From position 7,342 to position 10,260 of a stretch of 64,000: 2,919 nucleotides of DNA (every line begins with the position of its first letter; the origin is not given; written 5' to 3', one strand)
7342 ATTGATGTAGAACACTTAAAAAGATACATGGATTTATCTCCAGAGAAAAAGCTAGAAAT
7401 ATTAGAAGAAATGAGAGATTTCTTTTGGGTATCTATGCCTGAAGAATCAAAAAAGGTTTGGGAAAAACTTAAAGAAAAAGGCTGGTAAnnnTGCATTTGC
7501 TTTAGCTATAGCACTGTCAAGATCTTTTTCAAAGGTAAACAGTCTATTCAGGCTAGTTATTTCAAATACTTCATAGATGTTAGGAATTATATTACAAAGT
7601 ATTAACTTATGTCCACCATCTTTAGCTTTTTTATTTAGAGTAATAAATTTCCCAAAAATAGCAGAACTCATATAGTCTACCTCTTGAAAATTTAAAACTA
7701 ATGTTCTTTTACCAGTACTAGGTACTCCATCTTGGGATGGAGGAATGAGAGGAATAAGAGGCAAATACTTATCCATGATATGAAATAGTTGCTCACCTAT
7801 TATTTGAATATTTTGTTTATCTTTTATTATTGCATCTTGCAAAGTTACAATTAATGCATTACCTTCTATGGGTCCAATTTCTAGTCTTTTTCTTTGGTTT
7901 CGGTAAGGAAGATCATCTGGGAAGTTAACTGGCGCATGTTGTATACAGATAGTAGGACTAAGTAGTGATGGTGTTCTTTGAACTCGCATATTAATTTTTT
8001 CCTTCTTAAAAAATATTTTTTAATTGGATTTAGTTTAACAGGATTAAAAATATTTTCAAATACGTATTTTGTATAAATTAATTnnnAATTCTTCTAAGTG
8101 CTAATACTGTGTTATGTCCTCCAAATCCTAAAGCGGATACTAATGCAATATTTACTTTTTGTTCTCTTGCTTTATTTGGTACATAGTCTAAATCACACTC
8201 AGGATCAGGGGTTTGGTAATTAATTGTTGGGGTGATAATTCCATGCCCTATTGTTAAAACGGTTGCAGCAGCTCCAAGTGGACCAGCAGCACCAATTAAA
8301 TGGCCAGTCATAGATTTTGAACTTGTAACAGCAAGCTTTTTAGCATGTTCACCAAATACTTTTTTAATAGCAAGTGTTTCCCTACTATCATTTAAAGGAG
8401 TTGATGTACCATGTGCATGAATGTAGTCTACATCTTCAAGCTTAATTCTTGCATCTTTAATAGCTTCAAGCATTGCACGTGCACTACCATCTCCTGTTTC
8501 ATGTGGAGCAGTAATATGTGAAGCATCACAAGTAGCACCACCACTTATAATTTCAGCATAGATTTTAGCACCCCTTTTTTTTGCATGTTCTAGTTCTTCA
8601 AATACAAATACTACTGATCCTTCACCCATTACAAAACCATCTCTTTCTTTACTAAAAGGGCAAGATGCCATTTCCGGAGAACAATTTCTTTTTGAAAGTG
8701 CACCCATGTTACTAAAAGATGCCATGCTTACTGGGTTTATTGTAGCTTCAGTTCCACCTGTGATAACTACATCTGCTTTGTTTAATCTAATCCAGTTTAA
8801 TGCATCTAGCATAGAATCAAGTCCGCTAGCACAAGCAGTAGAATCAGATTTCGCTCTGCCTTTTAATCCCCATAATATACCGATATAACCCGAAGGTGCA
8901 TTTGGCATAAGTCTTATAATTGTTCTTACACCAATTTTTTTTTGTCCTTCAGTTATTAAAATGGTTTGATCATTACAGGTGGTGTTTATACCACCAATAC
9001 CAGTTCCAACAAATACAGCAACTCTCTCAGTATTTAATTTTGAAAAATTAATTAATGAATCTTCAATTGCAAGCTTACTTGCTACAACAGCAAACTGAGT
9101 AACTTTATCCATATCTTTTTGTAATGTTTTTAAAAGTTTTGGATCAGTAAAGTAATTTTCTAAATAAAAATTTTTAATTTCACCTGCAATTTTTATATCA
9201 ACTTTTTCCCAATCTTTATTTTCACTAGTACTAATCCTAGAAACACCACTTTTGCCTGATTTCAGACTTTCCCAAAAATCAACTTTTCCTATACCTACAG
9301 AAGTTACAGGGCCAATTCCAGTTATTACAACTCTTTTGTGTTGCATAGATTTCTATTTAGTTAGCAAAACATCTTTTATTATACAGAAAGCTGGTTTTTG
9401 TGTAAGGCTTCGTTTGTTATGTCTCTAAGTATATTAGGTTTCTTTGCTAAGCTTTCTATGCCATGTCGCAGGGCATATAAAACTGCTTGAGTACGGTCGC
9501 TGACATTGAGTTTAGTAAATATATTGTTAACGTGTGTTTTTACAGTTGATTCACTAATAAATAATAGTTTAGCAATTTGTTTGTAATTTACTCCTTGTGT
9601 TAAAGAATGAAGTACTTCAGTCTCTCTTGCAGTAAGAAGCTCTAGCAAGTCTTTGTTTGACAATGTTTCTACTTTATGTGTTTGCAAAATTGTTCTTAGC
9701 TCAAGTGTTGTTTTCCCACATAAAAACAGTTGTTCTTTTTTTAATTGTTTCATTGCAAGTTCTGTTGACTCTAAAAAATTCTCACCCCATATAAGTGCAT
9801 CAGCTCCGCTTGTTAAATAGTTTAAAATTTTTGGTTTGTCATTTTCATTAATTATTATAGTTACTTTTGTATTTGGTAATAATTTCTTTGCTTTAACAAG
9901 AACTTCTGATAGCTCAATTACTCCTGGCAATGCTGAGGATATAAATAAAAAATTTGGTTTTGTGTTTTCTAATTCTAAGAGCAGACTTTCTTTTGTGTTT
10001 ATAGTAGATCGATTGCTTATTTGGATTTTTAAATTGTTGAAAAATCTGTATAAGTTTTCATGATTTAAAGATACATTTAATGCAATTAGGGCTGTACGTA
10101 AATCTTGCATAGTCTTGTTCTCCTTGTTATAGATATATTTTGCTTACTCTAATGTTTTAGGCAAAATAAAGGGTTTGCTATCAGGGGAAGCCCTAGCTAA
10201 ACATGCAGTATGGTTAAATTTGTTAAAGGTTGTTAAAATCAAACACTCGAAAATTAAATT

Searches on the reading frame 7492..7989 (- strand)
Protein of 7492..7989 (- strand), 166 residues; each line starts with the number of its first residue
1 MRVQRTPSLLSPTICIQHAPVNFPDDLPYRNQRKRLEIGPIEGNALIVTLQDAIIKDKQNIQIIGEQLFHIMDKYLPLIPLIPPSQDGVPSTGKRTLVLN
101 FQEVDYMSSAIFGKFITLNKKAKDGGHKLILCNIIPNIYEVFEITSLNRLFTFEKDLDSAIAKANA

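Call 87: search_protein_families(library=pfam, proteins=[window:7492-7989:-], max_evalue=0.00001)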
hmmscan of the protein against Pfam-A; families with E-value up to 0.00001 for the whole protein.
window:7492-7989:- (166 aa): 1 family
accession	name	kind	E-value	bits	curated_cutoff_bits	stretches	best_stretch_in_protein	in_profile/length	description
PF01740.26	STAS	-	7.5e-10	39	22.6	1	94-160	40-106/106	STAS domain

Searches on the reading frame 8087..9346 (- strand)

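Call 13: search_protein_families(library=ncbifam, proteins=[window:8087-9346:-], max_evalue=0.00001)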
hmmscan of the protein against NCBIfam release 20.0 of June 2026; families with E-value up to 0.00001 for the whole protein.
window:8087-9346:- (420 aa): 22 families
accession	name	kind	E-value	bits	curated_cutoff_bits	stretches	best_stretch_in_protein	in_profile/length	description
TIGR03150.1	fabF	equivalog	1.9e-152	507.7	493.75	1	4-418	1-407/407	beta-ketoacyl-ACP synthase II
NF005589.0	PRK07314.1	subfamily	4.1e-147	490.2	387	1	1-420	1-412/413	beta-ketoacyl-ACP synthase II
NF004970.0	PRK06333.1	subfamily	1.3e-123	413.1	525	1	1-419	1-421/424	beta-ketoacyl-ACP synthase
NF006274.0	PRK08439.1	equivalog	4.6e-112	374.8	621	1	4-419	2-405/406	beta-ketoacyl-ACP synthase II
NF006434.0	PRK08722.1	equivalog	2.1e-97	326.6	759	1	1-420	1-414/414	beta-ketoacyl-ACP synthase II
NF006587.0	PRK09116.1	equivalog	3.2e-89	299.5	470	1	4-420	2-407/408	beta-ketoacyl-ACP synthase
NF005076.0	PRK06501.1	equivalog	4.8e-85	286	629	2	159-417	162-420/425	beta-ketoacyl-ACP synthase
NF005916.1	PRK07910.1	equivalog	5.8e-84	282.4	560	1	4-418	12-416/418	KasA/KasB family beta-ketoacyl-ACP synthase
NF005935.0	PRK07967.1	equivalog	1e-77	261.7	630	1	4-419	2-403/406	beta-ketoacyl-ACP synthase I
NF004618.0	PRK05952.1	equivalog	3.8e-72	243.3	455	1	5-419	3-382/384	beta-ketoacyl-ACP synthase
NF005490.0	PRK07103.1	equivalog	1.1e-65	222.3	445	1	2-419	2-412/414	polyketide beta-ketoacyl:acyl carrier protein synthase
NF006618.0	PRK09185.1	subfamily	4.4e-62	210.4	407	1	4-418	3-391/394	beta-ketoacyl-ACP synthase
NF058662.1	cispenta_AmcF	equivalog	1.6e-53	182.1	325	1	169-418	126-368/369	cispentacin biosynthesis acyltransferase subunit AmcF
NF040607.1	mycolic_Pks13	equivalog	2.3e-40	138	2100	1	78-418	184-524/1680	polyketide synthase Pks13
NF045894.1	PKS_plus_SDR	equivalog_domain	5.3e-38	130.3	1740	1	89-412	97-419/1515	type I polyketide synthase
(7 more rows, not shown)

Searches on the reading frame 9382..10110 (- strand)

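Call 87: search_protein_families(library=pfam, proteins=[window:9382-10110:-], max_evalue=0.00001)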
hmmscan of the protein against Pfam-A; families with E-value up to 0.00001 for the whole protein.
window:9382-10110:- (243 aa): 1 family
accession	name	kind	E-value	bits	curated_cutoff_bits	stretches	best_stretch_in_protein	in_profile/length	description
PF00196.25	GerE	-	4.9e-20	71.3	23.5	1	158-213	2-57/57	Bacterial regulatory proteins, luxR family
